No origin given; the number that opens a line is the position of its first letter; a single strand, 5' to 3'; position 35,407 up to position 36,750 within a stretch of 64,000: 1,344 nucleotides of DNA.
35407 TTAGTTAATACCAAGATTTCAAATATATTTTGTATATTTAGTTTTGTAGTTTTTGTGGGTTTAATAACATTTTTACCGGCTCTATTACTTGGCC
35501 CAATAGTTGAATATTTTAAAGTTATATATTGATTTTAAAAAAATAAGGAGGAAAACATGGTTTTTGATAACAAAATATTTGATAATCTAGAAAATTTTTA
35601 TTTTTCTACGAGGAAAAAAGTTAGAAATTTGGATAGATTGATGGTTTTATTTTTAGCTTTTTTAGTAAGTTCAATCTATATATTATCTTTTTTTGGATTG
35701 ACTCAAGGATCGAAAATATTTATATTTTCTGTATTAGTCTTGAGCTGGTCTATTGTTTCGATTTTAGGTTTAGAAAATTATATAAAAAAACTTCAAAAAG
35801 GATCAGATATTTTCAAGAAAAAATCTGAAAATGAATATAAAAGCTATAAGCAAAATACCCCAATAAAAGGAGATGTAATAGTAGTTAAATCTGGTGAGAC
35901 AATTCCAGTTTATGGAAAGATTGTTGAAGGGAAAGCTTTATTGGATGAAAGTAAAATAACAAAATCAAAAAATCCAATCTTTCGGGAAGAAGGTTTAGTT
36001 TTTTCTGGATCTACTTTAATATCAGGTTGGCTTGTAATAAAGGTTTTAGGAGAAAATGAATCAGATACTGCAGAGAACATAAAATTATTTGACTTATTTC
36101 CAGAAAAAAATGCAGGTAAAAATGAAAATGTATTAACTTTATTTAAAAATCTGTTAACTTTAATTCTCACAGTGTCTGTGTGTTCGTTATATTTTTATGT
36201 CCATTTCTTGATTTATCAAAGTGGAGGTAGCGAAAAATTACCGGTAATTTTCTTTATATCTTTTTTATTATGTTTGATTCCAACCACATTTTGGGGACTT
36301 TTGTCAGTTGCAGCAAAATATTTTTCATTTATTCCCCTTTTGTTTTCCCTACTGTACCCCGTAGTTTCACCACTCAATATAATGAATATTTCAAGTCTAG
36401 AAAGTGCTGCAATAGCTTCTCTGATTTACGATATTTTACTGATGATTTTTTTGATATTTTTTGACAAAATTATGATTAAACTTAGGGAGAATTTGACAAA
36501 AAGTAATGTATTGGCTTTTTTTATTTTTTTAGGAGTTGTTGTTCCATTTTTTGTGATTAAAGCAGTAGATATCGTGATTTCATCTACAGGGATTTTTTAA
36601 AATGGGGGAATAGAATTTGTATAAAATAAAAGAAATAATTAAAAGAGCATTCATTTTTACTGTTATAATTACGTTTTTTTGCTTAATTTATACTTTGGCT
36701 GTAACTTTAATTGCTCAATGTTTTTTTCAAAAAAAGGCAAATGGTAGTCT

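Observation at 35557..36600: KdpB with a clean in-frame loss of the entire P-type ATPase catalytic core, between intact kdpA and kdpC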

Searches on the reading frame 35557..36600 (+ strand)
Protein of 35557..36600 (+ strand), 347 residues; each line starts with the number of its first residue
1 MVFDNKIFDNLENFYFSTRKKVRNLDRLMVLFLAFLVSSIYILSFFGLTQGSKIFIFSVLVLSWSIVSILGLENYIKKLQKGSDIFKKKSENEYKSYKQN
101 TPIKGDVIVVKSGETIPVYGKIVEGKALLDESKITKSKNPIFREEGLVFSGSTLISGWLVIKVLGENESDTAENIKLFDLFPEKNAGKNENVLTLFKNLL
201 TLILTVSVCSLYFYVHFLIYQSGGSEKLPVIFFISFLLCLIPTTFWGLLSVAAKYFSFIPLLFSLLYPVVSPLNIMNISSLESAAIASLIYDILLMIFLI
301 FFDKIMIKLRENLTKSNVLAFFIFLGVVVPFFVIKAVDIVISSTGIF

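Call 3: search_protein_families(library=pfam, proteins=[window:35557-36600:+], max_evalue=1)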
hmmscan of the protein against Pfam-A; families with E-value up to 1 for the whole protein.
window:35557-36600:+ (347 aa): 1 family
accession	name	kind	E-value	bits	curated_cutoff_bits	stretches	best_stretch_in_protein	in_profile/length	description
PF00122.25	E1-E2_ATPase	-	3e-12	46.9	28.1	1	104-252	25-170/181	E1-E2 ATPase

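Call 4: search_protein_families(library=ncbifam, proteins=[window:35557-36600:+], max_evalue=1)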
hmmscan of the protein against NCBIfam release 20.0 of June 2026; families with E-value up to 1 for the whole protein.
window:35557-36600:+ (347 aa): 12 families
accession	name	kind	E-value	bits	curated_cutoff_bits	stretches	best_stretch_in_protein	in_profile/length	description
TIGR01497.1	kdpB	equivalog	8e-30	103.5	527.9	2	93-251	115-271/675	potassium-transporting ATPase subunit KdpB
NF010609.0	PRK14010.1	equivalog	8.8e-24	83.7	1323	2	74-251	95-270/673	K(+)-transporting ATPase subunit B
TIGR01525.1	ATPase-IB_hvy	subfamily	5.1e-12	45.4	346.25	1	84-243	56-212/560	heavy metal translocating P-type ATPase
TIGR01512.1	ATPase-IB2_Cd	subfamily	1.3e-09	37.3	313.5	1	105-209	72-178/494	cadmium family heavy metal-translocating P-type ATPase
TIGR01511.1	ATPase-IB1_Cu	subfamily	1.8e-08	33.7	397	1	15-175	6-168/542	copper-translocating P-type ATPase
TIGR01647.1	ATPase-IIIA_H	equivalog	9.8e-06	24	615.5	1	87-251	95-258/755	plasma-membrane proton-efflux P-type ATPase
TIGR01517.1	ATPase-IIB_Ca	equivalog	4.8e-05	21.7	507.05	1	104-167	176-242/882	calcium-translocating P-type ATPase, PMCA-type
TIGR01494.1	ATPase_P-type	subfamily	0.00021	19.9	62.3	1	92-164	42-113/478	HAD-IC family P-type ATPase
NF033775.1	P_type_ZntA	exception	0.00059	18.2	1240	1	92-177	245-332/732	Zn(II)/Cd(II)/Pb(II) translocating P-type ATPase ZntA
NF008262.1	PRK11033.1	equivalog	0.0039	15.7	1005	1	101-175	249-324/731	zinc/cadmium/mercury/lead-transporting ATPase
NF000464.2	blaOXA-143_like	exception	0.0051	16.1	610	1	54-121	3-68/275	OXA-143 family carbapenem-hydrolyzing class D beta-lactamase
NF007952.0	PRK10671.1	equivalog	0.043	11.9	1316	1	105-156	348-400/838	copper-exporting P-type ATPase CopA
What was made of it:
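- On KdpFABC P-type ATPase complex: TIGR01497 scores 103.5 against a cut-off of 527.9, and NF010609 scores 83.7 against 1323 (call 4).
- Checked: The NCBIfam KdpB equivalog TIGR01497 scores 103.5 against a cut-off of 527.9 (call 4).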

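Call 5: search_solved_structures(query=window:35557-36600:+, max_evalue=1, show_alignments=2)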
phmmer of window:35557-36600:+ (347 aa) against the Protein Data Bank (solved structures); distinct sequences matched with E-value up to 1: 18.
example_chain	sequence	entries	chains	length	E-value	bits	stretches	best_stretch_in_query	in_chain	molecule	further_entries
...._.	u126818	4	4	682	3.8e-27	98.8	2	90-251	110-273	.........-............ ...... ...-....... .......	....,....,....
5mrw_B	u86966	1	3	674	4.2e-27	98.7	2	90-251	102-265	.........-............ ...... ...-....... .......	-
6hra_B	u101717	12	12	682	4.7e-27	98.6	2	90-251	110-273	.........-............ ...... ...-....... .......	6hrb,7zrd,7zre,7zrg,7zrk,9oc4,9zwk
7bgy_B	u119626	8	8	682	5.4e-27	98.3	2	90-251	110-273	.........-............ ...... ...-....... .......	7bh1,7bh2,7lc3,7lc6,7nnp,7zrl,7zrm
2hc8_A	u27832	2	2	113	1e-06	31.7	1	104-162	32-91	Cation-transporting ATPase, P-type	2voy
3j09_A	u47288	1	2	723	1.9e-06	30.8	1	104-179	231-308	copper-exporting P-type ATPase A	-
3j08_A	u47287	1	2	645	2.5e-06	30.4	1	104-179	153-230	copper-exporting P-type ATPase A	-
7r0g_A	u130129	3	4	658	4.7e-06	29.5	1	104-179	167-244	Putative copper-exporting P-type ATPase A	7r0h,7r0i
2kij_A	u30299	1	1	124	3.2e-05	26.8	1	103-164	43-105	Copper-transporting ATPase 1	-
3rfu_A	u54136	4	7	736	4.2e-05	26.4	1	99-166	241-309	Copper efflux ATPase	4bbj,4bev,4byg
7xuk_A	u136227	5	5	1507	0.0001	25.1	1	104-179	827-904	Copper-transporting ATPase 2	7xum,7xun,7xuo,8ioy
7si3_A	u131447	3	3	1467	0.00029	23.7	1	104-187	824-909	P-type Cu(+) transporter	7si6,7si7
8q75_A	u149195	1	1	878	0.00065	22.5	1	104-167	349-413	Copper-transporting ATPase HMA4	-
8q73_A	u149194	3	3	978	0.00081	22.2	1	104-166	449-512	Copper-transporting ATPase HMA4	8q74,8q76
4umv_A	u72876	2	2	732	0.00099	21.9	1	98-212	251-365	ZINC-TRANSPORTING ATPASE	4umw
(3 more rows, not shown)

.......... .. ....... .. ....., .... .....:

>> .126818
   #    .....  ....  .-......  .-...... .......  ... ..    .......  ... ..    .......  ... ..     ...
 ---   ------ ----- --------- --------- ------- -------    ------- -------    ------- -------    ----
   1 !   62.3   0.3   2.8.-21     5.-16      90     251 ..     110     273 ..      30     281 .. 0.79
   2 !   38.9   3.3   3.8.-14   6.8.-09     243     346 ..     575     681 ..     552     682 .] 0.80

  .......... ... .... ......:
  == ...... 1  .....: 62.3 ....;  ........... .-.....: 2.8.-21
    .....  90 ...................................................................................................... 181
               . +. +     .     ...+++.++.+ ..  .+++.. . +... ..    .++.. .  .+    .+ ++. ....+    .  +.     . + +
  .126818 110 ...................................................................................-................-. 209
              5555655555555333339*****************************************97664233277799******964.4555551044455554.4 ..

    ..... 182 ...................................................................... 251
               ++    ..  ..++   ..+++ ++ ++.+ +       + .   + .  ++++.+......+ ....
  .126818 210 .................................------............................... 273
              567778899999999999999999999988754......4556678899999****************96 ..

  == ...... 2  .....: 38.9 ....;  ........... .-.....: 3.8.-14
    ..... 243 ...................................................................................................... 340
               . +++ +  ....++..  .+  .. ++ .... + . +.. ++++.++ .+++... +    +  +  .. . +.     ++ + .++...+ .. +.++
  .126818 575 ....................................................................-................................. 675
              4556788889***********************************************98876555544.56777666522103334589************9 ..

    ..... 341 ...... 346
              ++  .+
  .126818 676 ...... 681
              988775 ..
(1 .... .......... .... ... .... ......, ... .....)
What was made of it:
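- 36289..36588 (+): M5-M7 bundle (residues 245-344). phmmer block against E. coli 575-681 (call 5).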

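Call 6: find_homologous_proteins(query=window:35557-36600:+, max_evalue=0.001)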
Query window:35557-36600:+ (347 aa): 3 proteins with E <= 0.001 among 6945 candidates.
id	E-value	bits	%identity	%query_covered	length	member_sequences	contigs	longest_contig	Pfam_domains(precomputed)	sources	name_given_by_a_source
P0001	1.2e-212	723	100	100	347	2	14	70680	PF00122.26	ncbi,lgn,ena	-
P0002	2.4e-5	42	31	49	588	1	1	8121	PF00702.33,PF00122.26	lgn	-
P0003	4.7e-4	38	31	41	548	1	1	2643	PF00403.33,PF00702.33,PF00122.26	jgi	-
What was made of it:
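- Tried and rejected: A single-sequence word-indexed search with the 347-aa protein found only its own cluster plus two weak P-type ATPase hits (call 6).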

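Call 7: find_encoding_contigs(protein=P0001, flank=6000, max_places=10)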
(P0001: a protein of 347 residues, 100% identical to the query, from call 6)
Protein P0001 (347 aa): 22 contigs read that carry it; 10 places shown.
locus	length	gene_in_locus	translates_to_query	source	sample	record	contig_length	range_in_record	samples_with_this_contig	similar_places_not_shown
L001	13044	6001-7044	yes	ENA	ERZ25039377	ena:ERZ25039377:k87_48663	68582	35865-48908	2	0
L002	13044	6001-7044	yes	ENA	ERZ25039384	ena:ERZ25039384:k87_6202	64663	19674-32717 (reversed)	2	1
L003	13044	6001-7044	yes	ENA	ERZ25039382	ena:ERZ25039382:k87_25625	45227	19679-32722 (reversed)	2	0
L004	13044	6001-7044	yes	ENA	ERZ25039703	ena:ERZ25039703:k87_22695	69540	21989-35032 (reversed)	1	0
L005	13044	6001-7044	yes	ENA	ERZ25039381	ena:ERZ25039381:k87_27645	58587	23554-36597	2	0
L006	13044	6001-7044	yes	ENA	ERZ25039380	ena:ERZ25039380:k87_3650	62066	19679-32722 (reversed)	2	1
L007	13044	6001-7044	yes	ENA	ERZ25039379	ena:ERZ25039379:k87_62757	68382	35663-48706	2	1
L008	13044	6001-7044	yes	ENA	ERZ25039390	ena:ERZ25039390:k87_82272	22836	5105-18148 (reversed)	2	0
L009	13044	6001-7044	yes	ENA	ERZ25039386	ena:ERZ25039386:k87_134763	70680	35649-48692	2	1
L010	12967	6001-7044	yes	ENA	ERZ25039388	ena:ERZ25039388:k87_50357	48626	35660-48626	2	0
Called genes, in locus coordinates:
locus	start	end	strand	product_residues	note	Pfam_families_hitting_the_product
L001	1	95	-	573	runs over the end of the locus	PF00664:ABC_membrane, PF00005:ABC_tran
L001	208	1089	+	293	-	PF19266:CIS_tube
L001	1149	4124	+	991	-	-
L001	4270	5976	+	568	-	PF03814:KdpA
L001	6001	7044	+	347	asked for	PF00122:E1-E2_ATPase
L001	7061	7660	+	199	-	PF02669:KdpC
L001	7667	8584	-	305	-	PF02779:Transket_pyr, PF02780:Transketolase_C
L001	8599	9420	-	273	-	PF00456:Transketolase_N, PF13292:DXP_synthase_N (weak), PF00676:E1_dh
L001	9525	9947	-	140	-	PF00383:dCMP_cyt_deam_1, PF08211:dCMP_cyt_deam_2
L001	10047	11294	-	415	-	PF03990:DUF348 (faint), PF07501:G5, PF06725:3D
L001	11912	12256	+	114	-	PF01245:Ribosomal_L19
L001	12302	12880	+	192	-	PF10502:Peptidase_S26, PF00717:Peptidase_S24 (weak)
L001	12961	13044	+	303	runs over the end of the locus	PF03193:RsgA_GTPase (weak), PF01926:MMR_HSR1, PF02421:FeoB_N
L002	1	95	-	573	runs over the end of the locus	PF00664:ABC_membrane, PF00005:ABC_tran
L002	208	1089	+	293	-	PF19266:CIS_tube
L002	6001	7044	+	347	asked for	PF00122:E1-E2_ATPase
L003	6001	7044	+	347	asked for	PF00122:E1-E2_ATPase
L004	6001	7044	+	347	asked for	PF00122:E1-E2_ATPase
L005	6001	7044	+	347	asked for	PF00122:E1-E2_ATPase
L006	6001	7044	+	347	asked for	PF00122:E1-E2_ATPase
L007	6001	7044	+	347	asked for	PF00122:E1-E2_ATPase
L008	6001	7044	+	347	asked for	PF00122:E1-E2_ATPase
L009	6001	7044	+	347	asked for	PF00122:E1-E2_ATPase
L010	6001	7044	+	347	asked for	PF00122:E1-E2_ATPase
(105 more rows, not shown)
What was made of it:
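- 35557..36600 (+): kdpB', the 347-aa ATPase-less remnant of KdpB. Identical on 22 contigs (call 7).
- Checked: The identical protein is encoded on 22 contigs read from separate metagenome assemblies (call 7).
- Reproducibility: the same gene was read on 22 contigs (call 7). Identical on 22 contigs read from separate assemblies (call 7).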

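Call 17: search_protein_representatives(protein=window:35557-36600:+)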
Query: 347 residues. Proteins with E-value up to 0.001 (for the whole library): 1070; up to 1e-10: 77; up to 1e-30: 1. The best 150 are listed.
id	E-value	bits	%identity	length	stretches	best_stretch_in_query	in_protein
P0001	3.8e-213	723.3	100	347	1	1-347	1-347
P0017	3.4e-27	112.2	37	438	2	104-251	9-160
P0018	9.8e-27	110.7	31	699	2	91-251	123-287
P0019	3.0e-22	95.9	38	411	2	15-243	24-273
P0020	6.0e-19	85.1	30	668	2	68-251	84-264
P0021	5.0e-18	82.1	31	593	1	72-251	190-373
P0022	8.6e-18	81.3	32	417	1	17-251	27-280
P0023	1.4e-17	80.6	31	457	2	17-269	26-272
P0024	1.5e-17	80.5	34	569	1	17-251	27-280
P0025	3.4e-17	79.3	33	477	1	94-253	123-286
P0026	4.2e-17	79.0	32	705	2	85-252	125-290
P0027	1.0e-16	77.7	38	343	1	103-251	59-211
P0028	1.3e-16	77.4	32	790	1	17-251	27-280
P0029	1.8e-16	76.9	37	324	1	104-251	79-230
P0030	1.9e-16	76.8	30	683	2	102-251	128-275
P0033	6.6e-16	75.1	33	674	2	102-251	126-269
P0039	6.1e-15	71.9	33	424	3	245-347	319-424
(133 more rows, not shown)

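Call 24: find_homologous_proteins(query=A2, max_evalue=1e-10)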
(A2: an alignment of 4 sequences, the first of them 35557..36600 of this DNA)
Query A2 (4 sequences) (347 aa, profile of the alignment): 40 proteins with E <= 1e-10 among 8000 candidates.
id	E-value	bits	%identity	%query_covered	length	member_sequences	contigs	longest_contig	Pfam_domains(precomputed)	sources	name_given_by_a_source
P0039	2.4e-154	532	36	30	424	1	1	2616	-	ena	-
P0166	6.9e-152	524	36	30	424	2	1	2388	-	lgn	-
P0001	3.5e-127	443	100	100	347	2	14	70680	PF00122.26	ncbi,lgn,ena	-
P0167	8.8e-75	270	27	80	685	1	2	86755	PF00702.33,PF00122.26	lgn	-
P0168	2.3e-74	269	28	66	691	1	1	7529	PF00702.33,PF00122.26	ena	-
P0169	2.7e-74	269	29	66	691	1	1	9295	PF00702.33,PF00122.26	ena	-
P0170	3.4e-74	268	29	66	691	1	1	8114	PF00702.33,PF00122.26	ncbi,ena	-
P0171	3.5e-74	268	28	80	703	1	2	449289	PF00702.33,PF00122.26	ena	-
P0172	3.7e-74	268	29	66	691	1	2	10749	PF00702.33,PF00122.26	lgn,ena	-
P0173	3.8e-74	268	29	66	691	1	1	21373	PF00702.33,PF00122.26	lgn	-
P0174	3.8e-74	268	29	66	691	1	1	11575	PF00702.33,PF00122.26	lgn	-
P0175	3.9e-74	268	29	66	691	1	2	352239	PF00702.33,PF00122.26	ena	-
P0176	4.1e-74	268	29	66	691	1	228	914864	PF00702.33,PF00122.26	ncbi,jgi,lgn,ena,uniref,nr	ncbi:K(+)-transporting ATPase subunit B [Candidatus Borkfalkia ceftriaxoniphila]|uniref:Potassium-tr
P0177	4.1e-74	268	29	66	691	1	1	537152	PF00702.33,PF00122.26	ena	-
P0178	4.4e-74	268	29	66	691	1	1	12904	PF00702.33,PF00122.26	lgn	-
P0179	4.6e-74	268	28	66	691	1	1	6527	PF00702.33,PF00122.26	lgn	-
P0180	5.9e-74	267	28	66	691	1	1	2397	PF00702.33,PF00122.26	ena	-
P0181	6.8e-74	267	28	66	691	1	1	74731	PF00702.33,PF00122.26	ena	-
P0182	7.3e-74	267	29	66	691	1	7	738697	PF00702.33,PF00122.26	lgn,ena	-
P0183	8.1e-74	267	28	66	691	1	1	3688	PF00702.33,PF00122.26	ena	-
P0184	1.3e-73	266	29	66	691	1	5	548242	PF00702.33,PF00122.26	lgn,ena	-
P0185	1.8e-73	266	28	66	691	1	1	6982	PF00702.33,PF00122.26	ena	-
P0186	1.2e-71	260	28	66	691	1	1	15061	PF00702.33,PF00122.26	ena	-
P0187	1.4e-71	260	29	66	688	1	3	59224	PF00702.33,PF00122.26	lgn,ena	-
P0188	2.7e-70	255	29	66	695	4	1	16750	PF00702.33,PF00122.26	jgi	jgi:K+-transporting ATPase ATPase B chain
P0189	1.6e-69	253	30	81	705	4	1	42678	PF00702.33,PF00122.26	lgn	-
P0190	6.6e-68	247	26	67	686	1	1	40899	PF00702.33,PF00122.26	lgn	-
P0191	7.6e-68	247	26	67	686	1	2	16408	PF00702.33,PF00122.26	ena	-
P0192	1.1e-66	243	27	66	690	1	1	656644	PF00702.33,PF08282.19,PF00122.26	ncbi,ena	-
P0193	9.5e-60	221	34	43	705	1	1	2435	PF00702.33,PF00122.26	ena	-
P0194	5.2e-59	218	31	49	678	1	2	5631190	PF00702.33,PF08282.19,PF00122.26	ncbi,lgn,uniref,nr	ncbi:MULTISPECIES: potassium-transporting ATPase subunit KdpB [Paenibacillus]|uniref:potassium-trans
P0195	1.7e-56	210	27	67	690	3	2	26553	PF00702.33,PF00122.26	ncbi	-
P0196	2.9e-54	202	31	52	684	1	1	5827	PF00702.33,PF08282.19,PF00122.26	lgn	-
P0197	5.1e-54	202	35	49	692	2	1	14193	PF00702.33,PF00122.26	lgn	-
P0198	1.2e-53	200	31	42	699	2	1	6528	PF00702.33,PF00122.26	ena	-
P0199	5.8e-53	198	36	43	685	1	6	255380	PF00702.33,PF08282.19,PF00122.26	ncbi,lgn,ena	-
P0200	2.4e-52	196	36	43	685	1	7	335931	PF00702.33,PF08282.19,PF00122.26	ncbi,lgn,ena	-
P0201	7.6e-50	188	32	46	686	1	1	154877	PF00702.33,PF08282.19,PF00122.26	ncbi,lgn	-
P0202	2.6e-40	157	30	42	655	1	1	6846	PF00702.33,PF00122.26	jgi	jgi:K+-transporting ATPase ATPase B chain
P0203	1.1e-39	155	29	51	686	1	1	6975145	PF00702.33,PF00122.26,PF12710.14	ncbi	ncbi:potassium-transporting ATPase subunit KdpB [Nannocystaceae bacterium ST9]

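Call 25: find_encoding_contigs(protein=P0039, flank=10000, max_places=4)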
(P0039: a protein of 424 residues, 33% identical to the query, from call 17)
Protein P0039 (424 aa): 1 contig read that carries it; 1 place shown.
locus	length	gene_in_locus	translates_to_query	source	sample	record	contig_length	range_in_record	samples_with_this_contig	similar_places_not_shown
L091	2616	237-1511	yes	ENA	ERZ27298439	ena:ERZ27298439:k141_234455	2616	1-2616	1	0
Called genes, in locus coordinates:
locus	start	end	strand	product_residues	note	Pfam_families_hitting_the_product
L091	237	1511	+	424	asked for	-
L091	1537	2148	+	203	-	PF02669:KdpC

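Call 26: find_encoding_contigs(protein=P0166, flank=10000, max_places=4)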
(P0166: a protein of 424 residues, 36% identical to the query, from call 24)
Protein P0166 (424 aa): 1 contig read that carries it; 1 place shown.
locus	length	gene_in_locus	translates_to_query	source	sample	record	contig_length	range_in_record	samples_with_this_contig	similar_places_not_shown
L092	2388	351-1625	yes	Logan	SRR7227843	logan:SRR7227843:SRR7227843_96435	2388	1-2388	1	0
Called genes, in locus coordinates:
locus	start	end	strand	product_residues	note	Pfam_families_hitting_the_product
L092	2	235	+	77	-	?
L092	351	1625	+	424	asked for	-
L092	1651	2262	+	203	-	PF02669:KdpC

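Call 27: find_encoding_contigs(protein=P0019, flank=10000, max_places=4)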
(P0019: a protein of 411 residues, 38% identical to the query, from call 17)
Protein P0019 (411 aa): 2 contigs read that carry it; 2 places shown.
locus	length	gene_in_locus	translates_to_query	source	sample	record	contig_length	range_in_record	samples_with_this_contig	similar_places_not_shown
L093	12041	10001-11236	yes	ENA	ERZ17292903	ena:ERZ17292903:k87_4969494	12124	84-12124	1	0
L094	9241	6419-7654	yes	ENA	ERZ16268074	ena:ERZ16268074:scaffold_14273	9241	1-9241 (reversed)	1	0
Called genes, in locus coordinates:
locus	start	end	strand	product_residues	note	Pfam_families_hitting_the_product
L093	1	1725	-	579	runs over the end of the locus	PF02878:PGM_PMM_I, PF02879:PGM_PMM_II, PF02880:PGM_PMM_III, PF00408:PGM_PMM_IV (faint)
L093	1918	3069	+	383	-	PF13306:LRR_5, PF13855:LRR_8 (faint), PF13306:LRR_5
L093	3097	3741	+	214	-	-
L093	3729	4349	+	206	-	PF13367:PrsW-protease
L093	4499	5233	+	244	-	PF19266:CIS_tube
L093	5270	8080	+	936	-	-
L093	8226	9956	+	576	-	PF03814:KdpA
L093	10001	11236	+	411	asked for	PF00122:E1-E2_ATPase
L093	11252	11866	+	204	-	PF02669:KdpC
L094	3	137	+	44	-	?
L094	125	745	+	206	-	PF13367:PrsW-protease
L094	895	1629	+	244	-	PF19266:CIS_tube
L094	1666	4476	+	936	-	-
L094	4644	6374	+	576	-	PF03814:KdpA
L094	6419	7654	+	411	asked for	PF00122:E1-E2_ATPase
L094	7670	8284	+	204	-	PF02669:KdpC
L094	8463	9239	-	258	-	?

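Call 31: find_encoding_contigs(protein=P0023, flank=10000, max_places=4)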
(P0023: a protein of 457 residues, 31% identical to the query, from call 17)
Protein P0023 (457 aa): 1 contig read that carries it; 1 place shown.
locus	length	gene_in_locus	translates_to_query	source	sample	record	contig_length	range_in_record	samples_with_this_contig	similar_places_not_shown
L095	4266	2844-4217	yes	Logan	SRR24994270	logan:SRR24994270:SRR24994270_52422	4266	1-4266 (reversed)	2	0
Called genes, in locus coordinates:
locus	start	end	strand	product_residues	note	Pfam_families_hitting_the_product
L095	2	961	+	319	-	?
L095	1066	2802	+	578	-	PF03814:KdpA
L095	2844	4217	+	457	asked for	-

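Call 32: find_encoding_contigs(protein=P0004, flank=3000, max_places=2)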
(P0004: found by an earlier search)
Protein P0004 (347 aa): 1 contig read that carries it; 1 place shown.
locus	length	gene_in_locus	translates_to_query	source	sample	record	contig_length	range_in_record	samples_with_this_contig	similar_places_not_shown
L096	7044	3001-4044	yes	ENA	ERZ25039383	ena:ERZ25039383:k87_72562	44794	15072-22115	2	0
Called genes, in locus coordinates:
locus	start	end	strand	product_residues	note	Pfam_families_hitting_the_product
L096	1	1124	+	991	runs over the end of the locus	-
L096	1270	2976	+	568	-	PF03814:KdpA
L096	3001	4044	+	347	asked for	PF00122:E1-E2_ATPase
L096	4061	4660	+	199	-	PF02669:KdpC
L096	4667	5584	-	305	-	PF02779:Transket_pyr, PF02780:Transketolase_C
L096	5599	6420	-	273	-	PF00456:Transketolase_N, PF13292:DXP_synthase_N (weak), PF00676:E1_dh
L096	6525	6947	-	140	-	PF00383:dCMP_cyt_deam_1, PF08211:dCMP_cyt_deam_2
